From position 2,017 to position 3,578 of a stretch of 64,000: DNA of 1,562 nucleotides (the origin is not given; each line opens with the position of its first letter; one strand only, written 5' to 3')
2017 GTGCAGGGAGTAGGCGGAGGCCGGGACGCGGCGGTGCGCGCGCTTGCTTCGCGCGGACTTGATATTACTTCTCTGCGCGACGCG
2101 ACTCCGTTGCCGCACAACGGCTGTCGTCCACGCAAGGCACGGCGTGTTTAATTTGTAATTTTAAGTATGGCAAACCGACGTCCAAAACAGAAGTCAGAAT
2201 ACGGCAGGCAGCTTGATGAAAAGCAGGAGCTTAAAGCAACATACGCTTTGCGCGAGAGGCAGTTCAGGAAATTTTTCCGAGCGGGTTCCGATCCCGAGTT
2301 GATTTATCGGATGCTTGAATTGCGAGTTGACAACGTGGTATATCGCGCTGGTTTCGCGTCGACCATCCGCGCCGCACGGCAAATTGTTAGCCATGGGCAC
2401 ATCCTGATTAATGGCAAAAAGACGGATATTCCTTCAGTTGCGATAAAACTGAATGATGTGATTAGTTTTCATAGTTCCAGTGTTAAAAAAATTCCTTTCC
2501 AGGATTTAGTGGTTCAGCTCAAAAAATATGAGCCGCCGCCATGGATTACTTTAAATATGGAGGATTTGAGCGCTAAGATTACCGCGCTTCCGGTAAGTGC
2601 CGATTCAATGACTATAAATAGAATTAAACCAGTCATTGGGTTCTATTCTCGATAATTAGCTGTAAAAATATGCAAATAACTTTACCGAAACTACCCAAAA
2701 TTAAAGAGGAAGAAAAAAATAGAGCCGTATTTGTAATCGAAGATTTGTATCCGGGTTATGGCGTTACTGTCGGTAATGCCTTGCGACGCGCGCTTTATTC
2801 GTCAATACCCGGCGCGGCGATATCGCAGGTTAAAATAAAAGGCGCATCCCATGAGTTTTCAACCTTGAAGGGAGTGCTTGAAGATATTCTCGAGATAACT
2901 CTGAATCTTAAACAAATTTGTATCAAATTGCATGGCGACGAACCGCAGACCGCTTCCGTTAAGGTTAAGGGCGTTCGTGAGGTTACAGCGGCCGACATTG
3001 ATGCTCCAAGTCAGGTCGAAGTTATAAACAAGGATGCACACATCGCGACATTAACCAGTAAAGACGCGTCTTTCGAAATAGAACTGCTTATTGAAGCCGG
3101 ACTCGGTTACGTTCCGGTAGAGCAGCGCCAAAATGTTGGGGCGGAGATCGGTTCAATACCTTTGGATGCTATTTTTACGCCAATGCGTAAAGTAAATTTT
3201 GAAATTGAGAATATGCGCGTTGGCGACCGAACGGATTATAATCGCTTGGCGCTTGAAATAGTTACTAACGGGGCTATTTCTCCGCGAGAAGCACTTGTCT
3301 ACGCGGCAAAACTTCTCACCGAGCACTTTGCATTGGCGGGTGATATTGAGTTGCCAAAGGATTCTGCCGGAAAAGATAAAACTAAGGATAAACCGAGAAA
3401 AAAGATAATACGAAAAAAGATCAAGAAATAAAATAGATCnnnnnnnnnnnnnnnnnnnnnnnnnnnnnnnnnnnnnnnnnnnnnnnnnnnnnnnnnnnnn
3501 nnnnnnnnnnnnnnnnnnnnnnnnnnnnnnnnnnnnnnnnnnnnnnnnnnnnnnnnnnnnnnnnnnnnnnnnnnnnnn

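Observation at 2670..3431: RNA polymerase alpha subunit without a C-terminal domain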

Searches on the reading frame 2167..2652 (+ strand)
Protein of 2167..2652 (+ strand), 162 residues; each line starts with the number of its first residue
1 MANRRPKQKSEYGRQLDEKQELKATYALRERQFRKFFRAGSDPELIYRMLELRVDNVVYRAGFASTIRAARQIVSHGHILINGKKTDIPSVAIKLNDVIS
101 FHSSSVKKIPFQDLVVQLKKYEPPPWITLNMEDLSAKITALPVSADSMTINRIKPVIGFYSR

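Call 3: search_protein_families(library=pfam, proteins=[window:2167-2652:+], max_evalue=1)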
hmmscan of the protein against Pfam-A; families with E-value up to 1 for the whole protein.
window:2167-2652:+ (162 aa): 3 families
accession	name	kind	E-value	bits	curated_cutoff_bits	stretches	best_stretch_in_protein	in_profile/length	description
PF01479.30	S4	-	1.9e-17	63.2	22.8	1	53-99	2-48/48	S4 domain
PF00163.24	Ribosomal_S4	-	6.3e-09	36.9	23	1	4-41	45-80/95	Ribosomal protein S4/S9 N-terminal domain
PF22421.1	SYY_C-terminal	-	0.01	16.2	27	1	57-94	24-61/83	Tyrosine--tRNA ligase SYY-like C-terminal domain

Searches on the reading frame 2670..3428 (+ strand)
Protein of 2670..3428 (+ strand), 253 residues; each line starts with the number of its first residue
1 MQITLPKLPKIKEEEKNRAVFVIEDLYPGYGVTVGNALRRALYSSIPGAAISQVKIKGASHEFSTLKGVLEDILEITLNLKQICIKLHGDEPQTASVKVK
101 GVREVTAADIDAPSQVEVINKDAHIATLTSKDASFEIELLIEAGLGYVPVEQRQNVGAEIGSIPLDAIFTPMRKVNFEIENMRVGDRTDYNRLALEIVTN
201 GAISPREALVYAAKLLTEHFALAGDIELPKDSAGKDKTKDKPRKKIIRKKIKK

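Call 3: search_protein_families(library=pfam, proteins=[window:2670-3428:+], max_evalue=1)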
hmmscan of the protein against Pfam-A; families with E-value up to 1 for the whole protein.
window:2670-3428:+ (253 aa): 2 families
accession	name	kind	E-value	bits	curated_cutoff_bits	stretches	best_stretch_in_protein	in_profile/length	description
PF01000.31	RNA_pol_A_bac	-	1.7e-29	102.9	33.9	1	54-170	1-119/119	RNA polymerase Rpb3/RpoA insert domain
PF01193.29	RNA_pol_L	-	4.6e-20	71.5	24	1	28-220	5-74/74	RNA polymerase Rpb3/Rpb11 dimerisation domain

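Call 4: search_protein_families(library=ncbifam, proteins=[window:2670-3428:+], max_evalue=1)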
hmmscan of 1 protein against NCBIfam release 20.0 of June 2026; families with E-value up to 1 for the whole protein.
window:2670-3428:+ (253 aa): 11 families
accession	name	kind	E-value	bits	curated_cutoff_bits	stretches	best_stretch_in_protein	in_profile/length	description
NF003519.0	PRK05182.2-5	equivalog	2.1e-81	273.4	277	1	2-251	3-257/320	DNA-directed RNA polymerase subunit alpha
TIGR02027.1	rpoA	equivalog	2.5e-76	256.7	227.8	1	19-249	2-236/298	DNA-directed RNA polymerase subunit alpha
NF003515.0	PRK05182.2-1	equivalog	9.2e-76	255.1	406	1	2-226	3-227/314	DNA-directed RNA polymerase subunit alpha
NF003516.0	PRK05182.2-2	equivalog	3e-75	253.3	353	1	10-246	12-247/315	DNA-directed RNA polymerase subunit alpha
NF003513.0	PRK05182.1-2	equivalog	5e-74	249.2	302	1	10-252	16-259/338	DNA-directed RNA polymerase subunit alpha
NF003514.0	PRK05182.1-4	equivalog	9.4e-73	244.7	434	1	9-228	7-227/338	DNA-directed RNA polymerase subunit alpha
NF003517.0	PRK05182.2-3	equivalog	1.7e-63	214.7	356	1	3-246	8-256/344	DNA-directed RNA polymerase subunit alpha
NF003518.0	PRK05182.2-4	equivalog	8.8e-61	205.8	523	1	5-251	6-251/312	DNA-directed RNA polymerase subunit alpha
NF001988.0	PRK00783.1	equivalog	2.8e-06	27.2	153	1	10-56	5-47/266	DNA-directed RNA polymerase subunit D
NF002233.0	PRK01146.1-1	equivalog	0.021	14.7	79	1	192-215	52-75/92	DNA-directed RNA polymerase subunit L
NF011548.0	PRK14979.1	equivalog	0.086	13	194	1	32-200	24-177/195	DNA-directed RNA polymerase subunit D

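Call 5: find_homologous_proteins(query=window:2670-3428:+, max_evalue=1e-10)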
Query window:2670-3428:+ (253 aa): 7996 proteins with E <= 1e-10 among 8000 candidates; the best 120 are listed.
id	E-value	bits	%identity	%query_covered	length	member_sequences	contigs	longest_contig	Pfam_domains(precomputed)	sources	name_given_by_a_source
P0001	3.8e-157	539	100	100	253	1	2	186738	PF01000.32,PF01193.30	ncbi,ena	-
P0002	4.0e-129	447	85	95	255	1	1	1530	PF01000.32,PF01193.30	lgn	-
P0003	1.6e-127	442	83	97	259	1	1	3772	PF01000.32,PF01193.30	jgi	-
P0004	7.5e-121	420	81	91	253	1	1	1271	PF01000.32,PF01193.30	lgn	-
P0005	1.9e-119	416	79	94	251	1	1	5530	PF01000.32,PF01193.30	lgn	-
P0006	3.3e-119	415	80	91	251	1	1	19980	PF01000.32,PF01193.30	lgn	-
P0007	5.6e-117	408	79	91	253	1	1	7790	PF01000.32,PF01193.30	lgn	-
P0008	6.8e-116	404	78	92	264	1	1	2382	PF01000.32,PF01193.30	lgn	-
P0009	1.2e-114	400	74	97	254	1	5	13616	PF01000.32,PF01193.30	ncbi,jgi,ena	-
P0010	2.2e-114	399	75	96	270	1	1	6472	PF01000.32,PF01193.30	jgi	-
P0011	2.7e-114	399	75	96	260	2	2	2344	PF01000.32,PF01193.30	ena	-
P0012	3.4e-114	399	80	89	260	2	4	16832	PF01000.32,PF01193.30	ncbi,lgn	-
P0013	6.8e-114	398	79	90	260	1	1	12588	PF01000.32,PF01193.30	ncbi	ncbi:MAG: DNA-directed RNA polymerase subunit alpha [Candidatus Spechtbacterales bacterium]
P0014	1.5e-113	397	79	89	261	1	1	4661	PF01000.32,PF01193.30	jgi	-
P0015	1.6e-112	393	79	90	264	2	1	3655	PF01000.32,PF01193.30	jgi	-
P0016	5.4e-112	391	75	90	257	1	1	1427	PF01000.32,PF01193.30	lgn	-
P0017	6.0e-112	391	78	90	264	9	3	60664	PF01000.32,PF01193.30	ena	-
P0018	9.5e-112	391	76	89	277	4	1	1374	PF01000.32,PF01193.30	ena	-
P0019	1.1e-111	390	78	89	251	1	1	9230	PF01000.32,PF01193.30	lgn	-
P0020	1.8e-111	390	72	95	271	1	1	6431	PF01000.32,PF01193.30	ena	-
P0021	2.8e-111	389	77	89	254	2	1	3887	PF01000.32,PF01193.30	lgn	-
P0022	7.9e-111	388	77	89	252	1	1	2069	PF01000.32,PF01193.30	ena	-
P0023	1.1e-110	387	74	90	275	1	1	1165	PF01000.32,PF01193.30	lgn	-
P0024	4.1e-110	385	73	96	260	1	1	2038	PF01000.32,PF01193.30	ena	-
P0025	7.3e-110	384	71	98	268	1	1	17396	PF01000.32,PF01193.30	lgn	-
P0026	1.6e-109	383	72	91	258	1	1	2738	PF01000.32,PF01193.30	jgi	jgi:DNA-directed RNA polymerase subunit alpha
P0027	2.7e-109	383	71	99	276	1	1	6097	PF01000.32,PF01193.30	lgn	-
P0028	8.6e-109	381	70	96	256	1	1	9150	PF01000.32,PF01193.30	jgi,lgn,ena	-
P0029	2.5e-108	379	73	94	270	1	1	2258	PF01000.32,PF01193.30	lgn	-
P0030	8.5e-108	378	77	89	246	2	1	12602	PF01000.32,PF01193.30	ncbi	-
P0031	2.6e-106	373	69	93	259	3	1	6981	PF01000.32,PF01193.30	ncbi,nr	ncbi:MAG: DNA-directed RNA polymerase subunit alpha [Candidatus Spechtbacteria bacterium]|nr:DNA-dir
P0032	3.4e-106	372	76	89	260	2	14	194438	PF01000.32,PF01193.30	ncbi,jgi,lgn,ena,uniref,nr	ncbi:MAG: DNA-directed RNA polymerase subunit alpha [Candidatus Spechtbacteria bacterium RIFCSPHIGHO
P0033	2.8e-105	369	68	96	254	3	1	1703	PF01000.32,PF01193.30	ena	-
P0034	3.0e-105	369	75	89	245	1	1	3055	PF01000.32,PF01193.30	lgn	-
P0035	3.0e-102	360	70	89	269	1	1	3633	PF01000.32,PF01193.30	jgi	-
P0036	3.6e-102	359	69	91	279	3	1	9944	PF01000.32,PF01193.30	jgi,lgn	-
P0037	1.1e-101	358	68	93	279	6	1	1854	PF01000.32,PF01193.30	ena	-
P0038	1.2e-100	354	68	89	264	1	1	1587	PF01000.32,PF01193.30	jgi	-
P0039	3.1e-100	353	63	100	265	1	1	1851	PF01000.32,PF01193.30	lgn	-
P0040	4.8e-98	346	65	100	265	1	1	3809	PF01000.32,PF01193.30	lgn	-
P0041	1.1e-97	345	69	91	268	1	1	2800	PF01000.32,PF01193.30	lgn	-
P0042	1.4e-92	328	75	79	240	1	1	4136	PF01000.32,PF01193.30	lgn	-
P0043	1.9e-89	318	59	98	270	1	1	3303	PF01000.32,PF01193.30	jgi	jgi:DNA-directed RNA polymerase subunit alpha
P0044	1.2e-87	312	63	88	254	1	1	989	PF01000.32,PF01193.30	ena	-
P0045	2.4e-86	307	62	86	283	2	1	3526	PF01000.32,PF01193.30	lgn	-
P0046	3.3e-86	307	57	99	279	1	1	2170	PF01000.32,PF01193.30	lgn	-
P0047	3.9e-86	307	63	88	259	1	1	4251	PF01000.32,PF01193.30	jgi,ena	-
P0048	6.0e-86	306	62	89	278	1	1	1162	PF01000.32,PF01193.30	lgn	-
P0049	6.0e-86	306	61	88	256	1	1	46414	PF01000.32,PF01193.30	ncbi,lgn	ncbi:MAG: DNA-directed RNA polymerase subunit alpha [Candidatus Spechtbacterales bacterium]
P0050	9.7e-86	306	60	90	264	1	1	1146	PF01000.32,PF01193.30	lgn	-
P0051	2.0e-85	304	62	87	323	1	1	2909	PF01000.32,PF03118.22,PF01193.30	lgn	-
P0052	4.0e-85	303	64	87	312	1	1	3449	PF01000.32,PF03118.22,PF01193.30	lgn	-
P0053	5.7e-85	303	60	90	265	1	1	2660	PF01000.32,PF01193.30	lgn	-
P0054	9.0e-85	302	59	89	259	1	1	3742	PF01000.32,PF01193.30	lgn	-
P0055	1.0e-84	302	60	93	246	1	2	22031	PF01000.32,PF01193.30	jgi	-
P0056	1.3e-84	302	60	89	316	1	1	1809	PF01000.32,PF03118.22,PF01193.30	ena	-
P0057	3.5e-84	300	64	88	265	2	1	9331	PF01000.32,PF01193.30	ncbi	-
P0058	4.2e-84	300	62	88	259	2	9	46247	PF01000.32,PF01193.30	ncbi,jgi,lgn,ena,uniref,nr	ncbi:MAG: DNA-directed RNA polymerase subunit alpha [Candidatus Spechtbacteria bacterium RIFCSPLOWO2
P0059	5.8e-84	300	58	96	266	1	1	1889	PF01000.32,PF01193.30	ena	-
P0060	9.1e-84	299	61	87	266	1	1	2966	PF01000.32,PF01193.30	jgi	jgi:DNA-directed RNA polymerase subunit alpha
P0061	9.5e-84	299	62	86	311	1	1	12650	PF01000.32,PF03118.22,PF01193.30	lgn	-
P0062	9.5e-84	299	62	89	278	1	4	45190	PF01000.32,PF01193.30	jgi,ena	-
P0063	1.0e-83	299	64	87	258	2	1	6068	PF01000.32,PF01193.30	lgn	-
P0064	1.3e-83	299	62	89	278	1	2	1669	PF01000.32,PF01193.30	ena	-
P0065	2.7e-83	298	63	88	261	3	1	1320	PF01000.32,PF01193.30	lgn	-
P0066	3.0e-83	297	59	90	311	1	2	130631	PF01000.32,PF03118.22,PF01193.30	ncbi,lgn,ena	ncbi:MAG: DNA-directed RNA polymerase subunit alpha [Patescibacteria group bacterium]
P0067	3.1e-83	297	56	99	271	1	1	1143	PF01000.32,PF01193.30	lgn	-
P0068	3.8e-83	297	57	98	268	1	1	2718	PF01000.32,PF01193.30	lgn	-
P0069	4.0e-83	297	61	86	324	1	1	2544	PF01000.32,PF03118.22,PF01193.30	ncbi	-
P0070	4.3e-83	297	61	84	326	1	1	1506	PF01000.32,PF03118.22,PF01193.30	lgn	-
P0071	5.1e-83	297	61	87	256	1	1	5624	PF01000.32,PF01193.30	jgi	-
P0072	6.2e-83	296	59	89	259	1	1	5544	PF01000.32,PF01193.30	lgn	-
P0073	6.9e-83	296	60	85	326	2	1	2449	PF01000.32,PF03118.22,PF01193.30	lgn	-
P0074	8.2e-83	296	61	90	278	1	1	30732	PF01000.32,PF01193.30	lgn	-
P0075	9.7e-83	296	60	89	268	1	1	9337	PF01000.32,PF01193.30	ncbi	ncbi:MAG: DNA-directed RNA polymerase subunit alpha [Candidatus Spechtbacterales bacterium]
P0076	1.4e-82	295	64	87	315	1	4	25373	PF01000.32,PF03118.22,PF01193.30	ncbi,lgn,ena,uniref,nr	ncbi:DNA-directed RNA polymerase subunit alpha [Candidatus Azambacteria bacterium RIFCSPLOWO2_01_FUL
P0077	1.5e-82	295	64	87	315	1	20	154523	PF01000.32,PF03118.22,PF01193.30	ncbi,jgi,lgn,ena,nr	ncbi:MAG: DNA-directed RNA polymerase subunit alpha [Parcubacteria group bacterium GW2011_GWD2_38_12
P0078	1.6e-82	295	56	96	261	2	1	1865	PF01000.32,PF01193.30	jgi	jgi:DNA-directed RNA polymerase subunit alpha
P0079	1.9e-82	295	62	89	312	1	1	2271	PF01000.32,PF14520.13,PF03118.22,PF01193.30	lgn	-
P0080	1.9e-82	295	62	89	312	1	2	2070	PF01000.32,PF14520.13,PF03118.22,PF01193.30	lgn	-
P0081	1.9e-82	295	64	87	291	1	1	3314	PF01000.32,PF01193.30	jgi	-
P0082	2.0e-82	295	61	87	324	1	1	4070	PF01000.32,PF03118.22,PF01193.30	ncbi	-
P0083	2.4e-82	294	60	91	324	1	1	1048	PF01000.32,PF03118.22,PF01193.30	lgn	-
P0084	2.8e-82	294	60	88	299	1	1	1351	PF01000.32,PF03118.22,PF01193.30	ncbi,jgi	-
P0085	3.2e-82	294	63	87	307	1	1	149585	PF01000.32,PF03118.22,PF01193.30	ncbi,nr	ncbi:MAG: DNA-directed RNA polymerase subunit alpha [Candidatus Nealsonbacteria bacterium]|nr:DNA-di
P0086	3.2e-82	294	58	92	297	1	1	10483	PF01000.32,PF01193.30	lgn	-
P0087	3.7e-82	294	58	95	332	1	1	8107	PF01000.32,PF03118.22,PF01193.30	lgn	-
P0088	4.0e-82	294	56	91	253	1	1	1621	PF01000.32,PF01193.30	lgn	-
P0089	4.1e-82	294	60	89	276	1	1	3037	PF01000.32,PF01193.30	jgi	jgi:DNA-directed RNA polymerase subunit alpha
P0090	4.8e-82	293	62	87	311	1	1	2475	PF01000.32,PF03118.22,PF01193.30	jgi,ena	-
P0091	6.2e-82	293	61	87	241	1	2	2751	PF01000.32,PF01193.30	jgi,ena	-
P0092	6.2e-82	293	60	87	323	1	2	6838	PF01000.32,PF03118.22,PF01193.30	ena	-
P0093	6.8e-82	293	61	86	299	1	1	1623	PF01000.32,PF03118.22,PF01193.30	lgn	-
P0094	1.0e-81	292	59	97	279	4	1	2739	PF01000.32,PF01193.30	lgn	-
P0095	1.1e-81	292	56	90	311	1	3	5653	PF01000.32,PF03118.22,PF01193.30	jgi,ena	jgi:DNA-directed RNA polymerase subunit alpha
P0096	1.1e-81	292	60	87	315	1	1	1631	PF01000.32,PF03118.22,PF01193.30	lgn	-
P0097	1.3e-81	292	56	90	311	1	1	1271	PF01000.32,PF03118.22,PF01193.30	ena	-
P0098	1.3e-81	292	58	91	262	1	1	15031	PF01000.32,PF01193.30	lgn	-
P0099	1.3e-81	292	61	88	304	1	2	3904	PF01000.32,PF03118.22,PF01193.30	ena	-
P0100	1.3e-81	292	63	87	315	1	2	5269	PF01000.32,PF03118.22,PF01193.30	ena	-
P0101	1.6e-81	292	61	88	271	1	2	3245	PF01000.32,PF01193.30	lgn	-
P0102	1.6e-81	292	60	86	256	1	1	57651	PF01000.32,PF01193.30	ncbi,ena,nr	ncbi:MAG: DNA-directed RNA polymerase subunit alpha [Candidatus Spechtbacterales bacterium]|nr:DNA-d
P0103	1.6e-81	292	59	91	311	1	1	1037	PF01000.32,PF03118.22,PF01193.30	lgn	-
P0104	1.7e-81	292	59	90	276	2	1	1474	PF01000.32,PF01193.30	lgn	-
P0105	1.8e-81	292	59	88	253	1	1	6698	PF01000.32,PF01193.30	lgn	-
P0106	1.8e-81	292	58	90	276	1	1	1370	PF01000.32,PF01193.30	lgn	-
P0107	1.8e-81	292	55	92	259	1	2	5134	PF01000.32,PF01193.30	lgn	-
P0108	1.9e-81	291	58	90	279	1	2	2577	PF01000.32,PF01193.30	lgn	-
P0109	2.1e-81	291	60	90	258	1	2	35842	PF01000.32,PF01193.30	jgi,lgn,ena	-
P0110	2.2e-81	291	58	90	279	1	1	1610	PF01000.32,PF01193.30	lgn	-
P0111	2.8e-81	291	59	89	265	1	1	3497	PF01000.32,PF01193.30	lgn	-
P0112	3.2e-81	291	55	96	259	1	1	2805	PF01000.32,PF01193.30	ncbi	-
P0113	3.4e-81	291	60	87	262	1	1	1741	PF01000.32,PF01193.30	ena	-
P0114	3.5e-81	291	56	96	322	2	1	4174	PF01000.32,PF03118.22,PF01193.30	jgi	-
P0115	3.5e-81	291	63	86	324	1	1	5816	PF01000.32,PF14520.13,PF03118.22,PF01193.30,PF26169.1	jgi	-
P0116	3.8e-81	290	57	90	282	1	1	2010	PF01000.32,PF01193.30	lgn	-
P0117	4.2e-81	290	60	87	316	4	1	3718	PF01000.32,PF03118.22,PF01193.30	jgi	-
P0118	4.2e-81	290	59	89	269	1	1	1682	PF01000.32,PF01193.30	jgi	jgi:DNA-directed RNA polymerase subunit alpha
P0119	4.7e-81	290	57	90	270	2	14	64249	PF01000.32,PF01193.30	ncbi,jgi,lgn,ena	-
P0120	4.8e-81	290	59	88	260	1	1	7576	PF01000.32,PF01193.30,PF13656.12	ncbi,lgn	-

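Call 15: find_encoding_contigs(protein=P0001, flank=10000, max_places=4)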
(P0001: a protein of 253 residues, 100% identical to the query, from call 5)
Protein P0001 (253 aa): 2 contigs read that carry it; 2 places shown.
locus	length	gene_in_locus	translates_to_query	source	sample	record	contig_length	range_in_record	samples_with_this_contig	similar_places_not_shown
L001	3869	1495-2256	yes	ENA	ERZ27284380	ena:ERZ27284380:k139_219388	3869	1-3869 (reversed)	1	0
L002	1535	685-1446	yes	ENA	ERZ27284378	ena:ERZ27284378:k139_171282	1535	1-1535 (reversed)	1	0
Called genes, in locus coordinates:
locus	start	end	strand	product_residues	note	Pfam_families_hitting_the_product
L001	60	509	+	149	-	PF00416:Ribosomal_S13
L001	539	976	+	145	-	PF00411:Ribosomal_S11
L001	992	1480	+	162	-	PF00163:Ribosomal_S4, PF01479:S4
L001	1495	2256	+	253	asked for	PF01193:RNA_pol_L, PF01000:RNA_pol_A_bac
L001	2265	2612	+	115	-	PF01196:Ribosomal_L17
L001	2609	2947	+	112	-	PF00572:Ribosomal_L13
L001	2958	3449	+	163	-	PF00380:Ribosomal_S9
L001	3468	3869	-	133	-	?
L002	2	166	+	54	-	?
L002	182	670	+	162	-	PF00163:Ribosomal_S4, PF01479:S4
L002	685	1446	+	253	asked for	PF01193:RNA_pol_L, PF01000:RNA_pol_A_bac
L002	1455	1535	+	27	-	?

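Call 16: find_related_loci(query=window:2670-3428:+, collection=genome_contigs, flank=3000)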
Query window:2670-3428:+ (253 aa) in genome_contigs; peptide patterns used: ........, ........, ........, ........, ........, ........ (x = any residue, [..] = any of these).
599 stretches matched a pattern (row limit reached: there are more); 325 encode a relative of the query (tblastn E <= 1e-3); the best 80 are kept; 80 distinct loci.
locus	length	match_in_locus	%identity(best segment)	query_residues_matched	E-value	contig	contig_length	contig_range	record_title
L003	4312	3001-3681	80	1-227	4e-121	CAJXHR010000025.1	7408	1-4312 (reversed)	TPA_asm: uncultured bacterium isolate SRR5494785_bin.51_MetaBAT_v2.12.1_MAG genome assembly, contig: NODE_4902_length_74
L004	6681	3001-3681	79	1-227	4e-121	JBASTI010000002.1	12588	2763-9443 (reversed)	MAG: Candidatus Spechtbacterales bacterium isolate MFD03232_ilm_asm_bin57 k127_393426, whole genome shotgun sequence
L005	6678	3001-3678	80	1-226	4e-120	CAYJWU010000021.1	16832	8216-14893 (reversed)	MAG TPA_asm: uncultured Candidatus Saccharibacteria bacterium isolate ERP125453_co1_512 genome assembly, contig: NODE_34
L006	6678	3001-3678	76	1-226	6e-115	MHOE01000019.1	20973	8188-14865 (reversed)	MAG: Candidatus Spechtbacteria bacterium RIFCSPHIGHO2_02_FULL_43_15b rifcsphigho2_02_scaffold_3991, whole genome shotgun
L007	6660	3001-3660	64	1-220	2e-91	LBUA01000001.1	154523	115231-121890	MAG: Parcubacteria group bacterium GW2011_GWD2_38_12 US71_C0001, whole genome shotgun sequence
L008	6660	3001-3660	59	1-220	5e-85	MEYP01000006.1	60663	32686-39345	MAG: Candidatus Azambacteria bacterium RIFCSPHIGHO2_02_FULL_52_12 rifcsphigho2_02_scaffold_1341, whole genome shotgun se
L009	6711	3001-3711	55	3-240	8e-83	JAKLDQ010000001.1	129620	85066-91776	MAG: Patescibacteria group bacterium isolate RA.bin113 RA.bin113_1, whole genome shotgun sequence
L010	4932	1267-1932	57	2-221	9e-81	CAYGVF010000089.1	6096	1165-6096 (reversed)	MAG TPA_asm: uncultured Candidatus Saccharibacteria bacterium isolate ERP119294_co2_523 genome assembly, contig: k141_30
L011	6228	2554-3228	56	3-222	1e-80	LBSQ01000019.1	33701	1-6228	MAG: Parcubacteria group bacterium GW2011_GWA2_37_10 US35_C0019, whole genome shotgun sequence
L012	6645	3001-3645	60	14-228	1e-79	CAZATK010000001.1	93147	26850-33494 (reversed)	MAG TPA_asm: uncultured Candidatus Saccharibacteria bacterium isolate SRP178908_co1_176 genome assembly, contig: NODE_10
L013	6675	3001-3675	53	1-225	2e-79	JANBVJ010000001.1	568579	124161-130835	MAG: Patescibacteria group bacterium isolate AMOR_Bin_143 NODE_1_length_568579_cov_27.069264, whole genome shotgun seque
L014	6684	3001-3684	54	2-229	6e-79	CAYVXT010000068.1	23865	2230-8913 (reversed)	MAG TPA_asm: uncultured Candidatus Saccharibacteria bacterium isolate binchicken_co200_56 genome assembly, contig: k141_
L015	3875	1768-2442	56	1-220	1e-78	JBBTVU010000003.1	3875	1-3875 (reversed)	MAG: Patescibacteria group bacterium isolate H43-bin138_1 H43_bin138_1_000000000003, whole genome shotgun sequence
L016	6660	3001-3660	53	3-222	1e-77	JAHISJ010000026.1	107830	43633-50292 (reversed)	MAG: Patescibacteria group bacterium isolate MM_PC_MetaG.mb.169 MM_PC_MetaG.mb.169_k141_1477819, whole genome shotgun se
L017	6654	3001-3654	58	14-227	1e-77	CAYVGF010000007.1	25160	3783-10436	MAG TPA_asm: uncultured Candidatus Saccharibacteria bacterium isolate SRP216583_co2_249 genome assembly, contig: NODE_12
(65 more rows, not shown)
